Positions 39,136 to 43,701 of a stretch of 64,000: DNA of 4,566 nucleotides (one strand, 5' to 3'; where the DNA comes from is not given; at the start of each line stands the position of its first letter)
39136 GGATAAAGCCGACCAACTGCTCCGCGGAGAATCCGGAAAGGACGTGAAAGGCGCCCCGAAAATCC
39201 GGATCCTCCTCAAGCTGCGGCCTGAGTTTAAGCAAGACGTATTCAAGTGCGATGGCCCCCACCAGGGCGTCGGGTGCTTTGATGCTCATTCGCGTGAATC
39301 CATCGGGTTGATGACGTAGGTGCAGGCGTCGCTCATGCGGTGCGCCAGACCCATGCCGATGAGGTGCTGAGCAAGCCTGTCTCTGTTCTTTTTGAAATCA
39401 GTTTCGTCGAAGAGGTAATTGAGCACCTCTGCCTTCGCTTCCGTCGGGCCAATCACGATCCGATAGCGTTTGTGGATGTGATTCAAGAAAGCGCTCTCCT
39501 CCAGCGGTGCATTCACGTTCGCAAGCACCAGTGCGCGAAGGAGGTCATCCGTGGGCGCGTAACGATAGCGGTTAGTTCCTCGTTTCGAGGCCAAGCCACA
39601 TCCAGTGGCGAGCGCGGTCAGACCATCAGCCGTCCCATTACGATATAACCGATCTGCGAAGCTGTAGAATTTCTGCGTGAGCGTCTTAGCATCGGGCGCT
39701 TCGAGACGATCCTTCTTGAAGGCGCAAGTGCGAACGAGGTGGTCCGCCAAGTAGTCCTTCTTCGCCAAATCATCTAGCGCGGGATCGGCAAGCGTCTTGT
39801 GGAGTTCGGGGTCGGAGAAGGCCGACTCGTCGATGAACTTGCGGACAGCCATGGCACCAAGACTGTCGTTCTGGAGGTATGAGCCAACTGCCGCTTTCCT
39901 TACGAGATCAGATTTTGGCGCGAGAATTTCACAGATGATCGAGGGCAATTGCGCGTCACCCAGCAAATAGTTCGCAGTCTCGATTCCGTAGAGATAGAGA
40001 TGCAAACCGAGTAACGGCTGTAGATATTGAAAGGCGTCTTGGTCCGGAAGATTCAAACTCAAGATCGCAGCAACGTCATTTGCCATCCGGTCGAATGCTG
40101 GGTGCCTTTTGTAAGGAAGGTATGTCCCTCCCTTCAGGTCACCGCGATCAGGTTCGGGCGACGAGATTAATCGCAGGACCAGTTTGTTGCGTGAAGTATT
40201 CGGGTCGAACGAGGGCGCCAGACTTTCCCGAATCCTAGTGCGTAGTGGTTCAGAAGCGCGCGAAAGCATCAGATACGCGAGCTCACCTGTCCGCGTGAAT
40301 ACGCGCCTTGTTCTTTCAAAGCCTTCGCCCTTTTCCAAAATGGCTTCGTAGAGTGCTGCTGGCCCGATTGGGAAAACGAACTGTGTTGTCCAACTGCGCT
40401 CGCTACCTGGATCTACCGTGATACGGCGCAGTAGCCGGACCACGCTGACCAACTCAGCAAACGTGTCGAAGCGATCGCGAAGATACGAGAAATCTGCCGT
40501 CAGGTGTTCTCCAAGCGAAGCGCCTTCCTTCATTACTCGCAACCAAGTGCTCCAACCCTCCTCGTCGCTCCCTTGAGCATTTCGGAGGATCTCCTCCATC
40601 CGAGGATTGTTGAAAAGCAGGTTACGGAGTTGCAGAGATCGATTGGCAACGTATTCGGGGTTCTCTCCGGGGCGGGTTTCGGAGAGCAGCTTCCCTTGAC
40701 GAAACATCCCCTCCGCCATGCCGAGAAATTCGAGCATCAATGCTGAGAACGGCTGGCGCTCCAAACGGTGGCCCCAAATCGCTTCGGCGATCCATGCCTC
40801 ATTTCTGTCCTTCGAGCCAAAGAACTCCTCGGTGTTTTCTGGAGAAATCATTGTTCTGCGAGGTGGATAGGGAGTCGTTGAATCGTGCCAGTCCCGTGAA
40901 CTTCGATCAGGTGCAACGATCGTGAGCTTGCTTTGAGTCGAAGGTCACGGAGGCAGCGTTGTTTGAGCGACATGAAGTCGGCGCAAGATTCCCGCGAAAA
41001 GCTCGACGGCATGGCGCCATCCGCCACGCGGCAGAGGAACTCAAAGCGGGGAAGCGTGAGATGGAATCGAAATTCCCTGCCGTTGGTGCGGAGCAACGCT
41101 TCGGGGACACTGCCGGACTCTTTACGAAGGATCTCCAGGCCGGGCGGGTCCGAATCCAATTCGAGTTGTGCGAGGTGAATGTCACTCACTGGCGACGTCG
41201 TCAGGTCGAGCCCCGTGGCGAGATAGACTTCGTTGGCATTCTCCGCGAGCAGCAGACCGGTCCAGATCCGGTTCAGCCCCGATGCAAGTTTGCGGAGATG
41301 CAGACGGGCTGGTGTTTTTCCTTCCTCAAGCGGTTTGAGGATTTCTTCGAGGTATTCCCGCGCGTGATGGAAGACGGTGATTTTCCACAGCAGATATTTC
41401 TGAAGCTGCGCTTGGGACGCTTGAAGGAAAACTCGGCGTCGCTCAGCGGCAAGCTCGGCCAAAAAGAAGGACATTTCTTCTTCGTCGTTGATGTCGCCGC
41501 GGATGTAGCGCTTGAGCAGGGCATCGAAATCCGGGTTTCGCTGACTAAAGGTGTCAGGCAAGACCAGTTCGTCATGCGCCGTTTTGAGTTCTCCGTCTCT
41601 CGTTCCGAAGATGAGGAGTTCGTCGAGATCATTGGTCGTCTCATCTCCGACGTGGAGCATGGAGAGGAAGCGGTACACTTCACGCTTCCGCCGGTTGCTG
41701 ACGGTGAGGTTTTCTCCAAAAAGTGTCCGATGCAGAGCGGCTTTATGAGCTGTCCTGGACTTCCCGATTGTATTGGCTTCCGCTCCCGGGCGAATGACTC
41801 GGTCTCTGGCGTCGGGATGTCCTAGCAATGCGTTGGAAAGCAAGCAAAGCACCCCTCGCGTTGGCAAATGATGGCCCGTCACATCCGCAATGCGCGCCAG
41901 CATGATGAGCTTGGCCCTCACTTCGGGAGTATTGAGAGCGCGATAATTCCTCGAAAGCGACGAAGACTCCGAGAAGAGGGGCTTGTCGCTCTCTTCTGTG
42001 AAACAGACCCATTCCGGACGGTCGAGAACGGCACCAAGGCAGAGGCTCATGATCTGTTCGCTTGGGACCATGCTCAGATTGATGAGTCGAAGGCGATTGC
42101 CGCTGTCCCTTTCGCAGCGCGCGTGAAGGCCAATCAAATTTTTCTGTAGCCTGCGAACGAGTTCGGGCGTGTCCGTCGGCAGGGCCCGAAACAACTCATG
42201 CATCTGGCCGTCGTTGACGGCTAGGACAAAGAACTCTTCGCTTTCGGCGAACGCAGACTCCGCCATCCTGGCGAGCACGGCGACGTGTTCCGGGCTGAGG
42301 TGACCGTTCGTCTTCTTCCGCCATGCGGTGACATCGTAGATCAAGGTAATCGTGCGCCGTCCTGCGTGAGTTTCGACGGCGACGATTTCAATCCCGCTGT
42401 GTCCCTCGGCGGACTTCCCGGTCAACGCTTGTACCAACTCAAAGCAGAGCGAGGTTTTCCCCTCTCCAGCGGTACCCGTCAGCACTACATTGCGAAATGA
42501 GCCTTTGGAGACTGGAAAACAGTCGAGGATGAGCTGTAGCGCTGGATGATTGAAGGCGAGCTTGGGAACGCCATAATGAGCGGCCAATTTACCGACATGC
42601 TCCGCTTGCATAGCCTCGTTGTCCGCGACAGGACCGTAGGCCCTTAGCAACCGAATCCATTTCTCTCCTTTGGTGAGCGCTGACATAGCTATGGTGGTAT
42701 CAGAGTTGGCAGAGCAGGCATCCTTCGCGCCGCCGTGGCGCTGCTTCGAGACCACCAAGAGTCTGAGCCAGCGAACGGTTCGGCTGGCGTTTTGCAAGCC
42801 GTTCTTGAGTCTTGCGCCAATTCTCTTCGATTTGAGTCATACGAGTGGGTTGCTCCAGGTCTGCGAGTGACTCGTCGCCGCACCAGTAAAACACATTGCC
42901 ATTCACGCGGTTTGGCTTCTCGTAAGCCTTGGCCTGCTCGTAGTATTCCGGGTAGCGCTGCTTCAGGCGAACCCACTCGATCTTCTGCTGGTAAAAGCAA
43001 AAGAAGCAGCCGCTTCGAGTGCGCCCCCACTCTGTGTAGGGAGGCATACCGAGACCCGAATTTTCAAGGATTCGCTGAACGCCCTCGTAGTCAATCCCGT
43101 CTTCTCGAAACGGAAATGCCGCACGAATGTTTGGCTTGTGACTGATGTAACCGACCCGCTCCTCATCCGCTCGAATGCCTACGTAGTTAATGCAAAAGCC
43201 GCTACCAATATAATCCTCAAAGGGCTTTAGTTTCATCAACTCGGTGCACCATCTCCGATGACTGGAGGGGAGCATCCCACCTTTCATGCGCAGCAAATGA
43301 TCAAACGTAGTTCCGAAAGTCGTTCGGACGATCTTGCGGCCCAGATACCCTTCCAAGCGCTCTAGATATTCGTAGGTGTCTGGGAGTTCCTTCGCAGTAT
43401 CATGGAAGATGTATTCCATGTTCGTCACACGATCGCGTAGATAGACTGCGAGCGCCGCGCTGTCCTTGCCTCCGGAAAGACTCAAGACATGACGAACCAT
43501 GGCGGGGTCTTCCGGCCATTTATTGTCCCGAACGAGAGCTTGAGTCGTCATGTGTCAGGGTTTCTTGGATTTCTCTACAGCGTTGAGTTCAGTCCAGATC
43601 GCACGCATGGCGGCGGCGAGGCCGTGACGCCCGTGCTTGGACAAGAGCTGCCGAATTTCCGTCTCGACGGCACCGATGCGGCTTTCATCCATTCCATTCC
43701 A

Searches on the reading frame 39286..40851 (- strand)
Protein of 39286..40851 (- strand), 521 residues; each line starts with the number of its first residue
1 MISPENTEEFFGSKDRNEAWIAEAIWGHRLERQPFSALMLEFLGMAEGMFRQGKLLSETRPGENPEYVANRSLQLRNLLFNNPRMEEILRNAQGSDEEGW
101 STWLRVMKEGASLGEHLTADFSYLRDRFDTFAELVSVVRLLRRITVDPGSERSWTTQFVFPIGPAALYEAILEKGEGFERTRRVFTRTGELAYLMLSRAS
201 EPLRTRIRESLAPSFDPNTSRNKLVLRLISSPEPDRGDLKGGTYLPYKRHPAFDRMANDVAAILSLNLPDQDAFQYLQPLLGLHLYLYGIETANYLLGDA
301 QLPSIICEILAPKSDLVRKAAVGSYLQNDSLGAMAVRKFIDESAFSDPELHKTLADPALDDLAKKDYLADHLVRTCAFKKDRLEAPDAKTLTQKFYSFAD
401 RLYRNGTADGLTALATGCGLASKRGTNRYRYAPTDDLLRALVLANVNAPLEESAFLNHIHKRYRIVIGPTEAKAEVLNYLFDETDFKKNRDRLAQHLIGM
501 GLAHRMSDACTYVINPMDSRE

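Call 5: search_protein_families(library=pfam, proteins=[window:39286-40851:-], max_evalue=0.01)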
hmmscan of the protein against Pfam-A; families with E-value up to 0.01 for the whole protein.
window:39286-40851:- (521 aa): 0 families

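Call 6: search_protein_families(library=ncbifam, proteins=[window:39286-40851:-], max_evalue=0.01)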
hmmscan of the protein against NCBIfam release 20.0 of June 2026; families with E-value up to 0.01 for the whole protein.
window:39286-40851:- (521 aa): 1 family
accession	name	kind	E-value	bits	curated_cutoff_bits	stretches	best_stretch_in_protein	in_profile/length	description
NF047733.1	antiphage_MADS7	equivalog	6.6e-07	28.8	410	1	423-511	423-521/529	methylation-associated defense system protein MAD7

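Call 7: search_protein_families(library=padloc, proteins=[window:39286-40851:-], max_evalue=0.01)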
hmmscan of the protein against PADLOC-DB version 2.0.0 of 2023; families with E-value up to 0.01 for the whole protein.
window:39286-40851:- (521 aa): 4 families
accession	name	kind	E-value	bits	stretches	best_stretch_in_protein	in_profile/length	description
PDLC02799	SspG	-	1.1e-155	517.4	1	17-517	4-498/498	SspG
PDLC02802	SspG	-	1.6e-106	355.2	1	19-516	5-518/519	SspG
PDLC02800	SspG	-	1.5e-47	160.7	2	22-325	2-317/476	SspG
PDLC02801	SspG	-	1.5e-16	58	3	420-517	433-532/533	SspG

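Call 37: find_homologous_proteins(query=window:39286-40851:-, max_evalue=0.00001)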
Query window:39286-40851:- (521 aa): 443 proteins with E <= 0.00001 among 8000 candidates; the best 120 are listed.
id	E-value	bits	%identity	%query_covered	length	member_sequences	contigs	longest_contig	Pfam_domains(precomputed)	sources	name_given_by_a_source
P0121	0.0e+0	1139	96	100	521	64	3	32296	-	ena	-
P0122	0.0e+0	1131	95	100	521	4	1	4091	-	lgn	-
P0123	0.0e+0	1091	91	100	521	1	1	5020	-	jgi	jgi:hypothetical protein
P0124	0.0e+0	1083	91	100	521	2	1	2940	-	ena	-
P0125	0.0e+0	1081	91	100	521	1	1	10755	-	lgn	-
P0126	0.0e+0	1081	91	100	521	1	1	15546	-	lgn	-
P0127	0.0e+0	1077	91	100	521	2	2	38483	-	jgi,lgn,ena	jgi:hypothetical protein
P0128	0.0e+0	1065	90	99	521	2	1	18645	-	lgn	-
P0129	0.0e+0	1065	90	100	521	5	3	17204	-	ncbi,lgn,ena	-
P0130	0.0e+0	1061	88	100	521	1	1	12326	PF26611.1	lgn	-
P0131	0.0e+0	1048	88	100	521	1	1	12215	-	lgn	-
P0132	0.0e+0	1038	87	100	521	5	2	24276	-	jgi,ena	-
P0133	0.0e+0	1033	86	100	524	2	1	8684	PF26611.1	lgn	-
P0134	0.0e+0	1016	84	100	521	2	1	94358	-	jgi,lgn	jgi:hypothetical protein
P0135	0.0e+0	1014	86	100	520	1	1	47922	-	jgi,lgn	jgi:hypothetical protein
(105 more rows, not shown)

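Call 40: find_encoding_contigs(protein=P0121, flank=10000, max_places=2)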
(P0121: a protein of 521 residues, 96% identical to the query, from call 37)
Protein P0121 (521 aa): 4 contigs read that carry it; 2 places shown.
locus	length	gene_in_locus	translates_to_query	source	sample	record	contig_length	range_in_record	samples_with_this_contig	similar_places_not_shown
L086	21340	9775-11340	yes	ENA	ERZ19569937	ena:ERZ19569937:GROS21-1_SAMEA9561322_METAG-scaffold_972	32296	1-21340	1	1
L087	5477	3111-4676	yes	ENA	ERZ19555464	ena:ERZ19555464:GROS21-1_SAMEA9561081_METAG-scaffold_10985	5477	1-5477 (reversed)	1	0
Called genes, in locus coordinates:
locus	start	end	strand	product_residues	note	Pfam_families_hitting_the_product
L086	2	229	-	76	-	?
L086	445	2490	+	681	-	-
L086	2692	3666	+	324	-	PF13182:DUF4007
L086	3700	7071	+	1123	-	-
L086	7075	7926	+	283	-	PF01507:PAPS_reduct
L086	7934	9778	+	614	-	-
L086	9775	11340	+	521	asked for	-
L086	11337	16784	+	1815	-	PF01580:FtsK_SpoIIIE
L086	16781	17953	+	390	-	PF00266:Aminotran_5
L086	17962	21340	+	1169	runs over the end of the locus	PF18731:HEPN_Swt1, PF00176:SNF2-rel_dom, PF04851:ResIII, PF00270:DEAD (faint), PF00271:Helicase_C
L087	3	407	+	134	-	?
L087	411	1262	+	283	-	PF01507:PAPS_reduct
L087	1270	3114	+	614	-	-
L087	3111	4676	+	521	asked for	-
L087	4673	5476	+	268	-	?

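Call 41: find_related_loci(query=A2, collection=metagenome_contigs, flank=10000)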
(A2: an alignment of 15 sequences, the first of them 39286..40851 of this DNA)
Query A2 (521 aa) in metagenome_contigs; peptide patterns used: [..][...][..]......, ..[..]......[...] (x = any residue, [..] = any of these).
215 stretches matched a pattern; 50 encode a relative of the query (tblastn E <= 1e-3); 50 distinct loci.
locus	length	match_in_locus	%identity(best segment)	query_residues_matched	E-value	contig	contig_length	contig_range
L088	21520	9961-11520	94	1-520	0e+0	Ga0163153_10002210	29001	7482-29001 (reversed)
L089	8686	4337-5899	92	1-521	0e+0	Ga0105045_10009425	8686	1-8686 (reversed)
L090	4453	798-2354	87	1-519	0e+0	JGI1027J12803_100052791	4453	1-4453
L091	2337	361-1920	84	1-520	0e+0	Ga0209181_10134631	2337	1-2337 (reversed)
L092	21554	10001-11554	84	1-519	0e+0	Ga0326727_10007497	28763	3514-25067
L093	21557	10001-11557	83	1-520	0e+0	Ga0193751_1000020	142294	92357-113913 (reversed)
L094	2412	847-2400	82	1-519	0e+0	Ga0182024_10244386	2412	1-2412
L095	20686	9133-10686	79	1-519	0e+0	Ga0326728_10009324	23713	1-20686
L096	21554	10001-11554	79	1-519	0e+0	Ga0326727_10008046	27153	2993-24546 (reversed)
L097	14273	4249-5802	79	1-519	0e+0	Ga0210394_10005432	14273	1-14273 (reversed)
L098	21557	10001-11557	79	1-520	0e+0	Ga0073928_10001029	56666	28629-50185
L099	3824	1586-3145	79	1-521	0e+0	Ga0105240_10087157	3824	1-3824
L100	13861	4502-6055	79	1-519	0e+0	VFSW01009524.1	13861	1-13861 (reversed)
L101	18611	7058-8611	79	1-519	0e+0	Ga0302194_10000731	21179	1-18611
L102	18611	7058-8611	79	1-519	0e+0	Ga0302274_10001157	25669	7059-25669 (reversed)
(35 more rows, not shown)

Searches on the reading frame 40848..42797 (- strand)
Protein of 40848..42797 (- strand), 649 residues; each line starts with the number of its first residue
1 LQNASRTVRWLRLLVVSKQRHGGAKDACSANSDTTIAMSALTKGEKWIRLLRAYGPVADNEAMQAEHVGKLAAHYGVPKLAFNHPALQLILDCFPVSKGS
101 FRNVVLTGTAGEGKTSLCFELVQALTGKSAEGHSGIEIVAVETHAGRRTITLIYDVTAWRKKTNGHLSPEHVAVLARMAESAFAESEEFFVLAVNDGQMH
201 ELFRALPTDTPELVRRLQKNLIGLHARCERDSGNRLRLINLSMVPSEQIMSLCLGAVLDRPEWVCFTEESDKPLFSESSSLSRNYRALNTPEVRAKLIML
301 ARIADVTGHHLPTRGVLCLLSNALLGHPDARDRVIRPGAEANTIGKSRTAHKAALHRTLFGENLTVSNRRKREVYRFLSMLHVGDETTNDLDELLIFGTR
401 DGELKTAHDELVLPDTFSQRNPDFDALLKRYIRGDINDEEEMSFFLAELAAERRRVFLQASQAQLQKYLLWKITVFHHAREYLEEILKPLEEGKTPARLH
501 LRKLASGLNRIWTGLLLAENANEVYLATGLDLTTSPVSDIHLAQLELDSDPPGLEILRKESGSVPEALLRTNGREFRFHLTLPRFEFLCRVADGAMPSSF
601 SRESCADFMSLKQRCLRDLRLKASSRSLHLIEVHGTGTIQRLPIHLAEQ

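Call 5: search_protein_families(library=pfam, proteins=[window:40848-42797:-], max_evalue=0.01)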
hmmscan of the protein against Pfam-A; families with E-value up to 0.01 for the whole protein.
window:40848-42797:- (649 aa): 1 family
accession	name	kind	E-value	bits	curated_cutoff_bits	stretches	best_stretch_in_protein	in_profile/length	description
PF13191.12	AAA_16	-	0.0002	22.3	32.6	1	88-154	10-66/167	AAA ATPase domain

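Call 6: search_protein_families(library=ncbifam, proteins=[window:40848-42797:-], max_evalue=0.01)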
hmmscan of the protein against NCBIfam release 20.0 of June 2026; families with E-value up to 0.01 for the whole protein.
window:40848-42797:- (649 aa): 0 families

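Call 7: search_protein_families(library=padloc, proteins=[window:40848-42797:-], max_evalue=0.01)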
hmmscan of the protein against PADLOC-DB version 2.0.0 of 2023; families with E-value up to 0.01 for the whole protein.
window:40848-42797:- (649 aa): 6 families
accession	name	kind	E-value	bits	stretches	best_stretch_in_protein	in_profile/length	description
PDLC02794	SspF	-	0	1028.5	1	48-619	1-572/572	SspF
PDLC02793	SspF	-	1.2e-129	431.4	1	48-644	1-597/600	SspF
PDLC02795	SspF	-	8.1e-38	128.4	1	100-622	54-548/560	SspF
PDLC02798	SspF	-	1.1e-25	88.2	1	46-613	6-574/607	SspF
PDLC02796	SspF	-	1.8e-18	64.8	1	99-598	46-507/525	SspF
PDLC02797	SspF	-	5.6e-18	62.6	1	44-542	2-487/568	SspF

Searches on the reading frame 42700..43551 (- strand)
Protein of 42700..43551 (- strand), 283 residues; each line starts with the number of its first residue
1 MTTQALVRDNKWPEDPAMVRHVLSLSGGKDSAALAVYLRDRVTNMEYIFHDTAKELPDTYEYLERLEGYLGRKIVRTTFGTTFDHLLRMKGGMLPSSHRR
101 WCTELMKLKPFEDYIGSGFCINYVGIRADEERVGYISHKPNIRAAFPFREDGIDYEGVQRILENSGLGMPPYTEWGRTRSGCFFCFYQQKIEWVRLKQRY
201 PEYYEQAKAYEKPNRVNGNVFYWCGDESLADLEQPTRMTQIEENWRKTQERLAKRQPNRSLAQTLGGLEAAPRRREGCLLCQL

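Call 5: search_protein_families(library=pfam, proteins=[window:42700-43551:-], max_evalue=0.01)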
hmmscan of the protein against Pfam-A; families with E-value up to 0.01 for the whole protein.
window:42700-43551:- (283 aa): 1 family
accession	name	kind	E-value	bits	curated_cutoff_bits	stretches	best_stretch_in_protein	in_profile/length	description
PF01507.26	PAPS_reduct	-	3.2e-10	40.7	22.5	1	21-132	2-114/175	Phosphoadenosine phosphosulfate reductase domain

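Call 6: search_protein_families(library=ncbifam, proteins=[window:42700-43551:-], max_evalue=0.01)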
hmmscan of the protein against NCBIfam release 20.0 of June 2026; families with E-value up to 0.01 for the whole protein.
window:42700-43551:- (283 aa): 8 families
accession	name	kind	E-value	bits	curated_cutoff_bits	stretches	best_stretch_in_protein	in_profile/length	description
NF006327.0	PRK08557.1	equivalog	1.4e-14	53.7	366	1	23-210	186-379/415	hypothetical protein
NF010367.0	PRK13795.1-2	equivalog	1.9e-13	49.7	456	1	21-206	245-436/584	hypothetical protein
NF010368.0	PRK13795.1-3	equivalog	2.7e-13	49.1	588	1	23-210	252-445/635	hypothetical protein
NF006351.0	PRK08576.1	equivalog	1.6e-11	43.5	290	1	22-115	238-326/436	hypothetical protein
NF010366.0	PRK13795.1-1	equivalog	7.8e-10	37.5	745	1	23-210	271-468/667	hypothetical protein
NF010369.0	PRK13795.1-4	equivalog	1.9e-09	36.3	1086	1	23-208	256-451/633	hypothetical protein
NF005316.0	PRK06850.1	equivalog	0.0059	15.4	536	0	83-116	114-147/505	hypothetical protein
NF002537.0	PRK02090.1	equivalog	0.0079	15.8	154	0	19-113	41-137/244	phosphoadenylyl-sulfate reductase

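Call 7: search_protein_families(library=padloc, proteins=[window:42700-43551:-], max_evalue=0.01)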
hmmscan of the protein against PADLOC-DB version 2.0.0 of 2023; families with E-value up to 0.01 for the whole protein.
window:42700-43551:- (283 aa): 7 families
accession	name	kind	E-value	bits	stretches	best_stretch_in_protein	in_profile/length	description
PDLC02782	SspD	-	3.8e-109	362.7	1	20-282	1-276/277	SspD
PDLC02510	BrxP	-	7e-09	32.5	1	22-201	136-329/779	BrxP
PDLC02662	DndC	-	5.8e-05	20.2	1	80-116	108-144/481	DndC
PDLC02661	DndC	-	8.6e-05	19.7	1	77-116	101-140/468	DndC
PDLC02659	DndC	-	0.0014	15.3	1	82-117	112-147/586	DndC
PDLC02660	DndC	-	0.0014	15.3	1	82-117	112-147/586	DndC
PDLC03333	MTase_II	-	0.0036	13.9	0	81-116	125-160/544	Type II methyltransferase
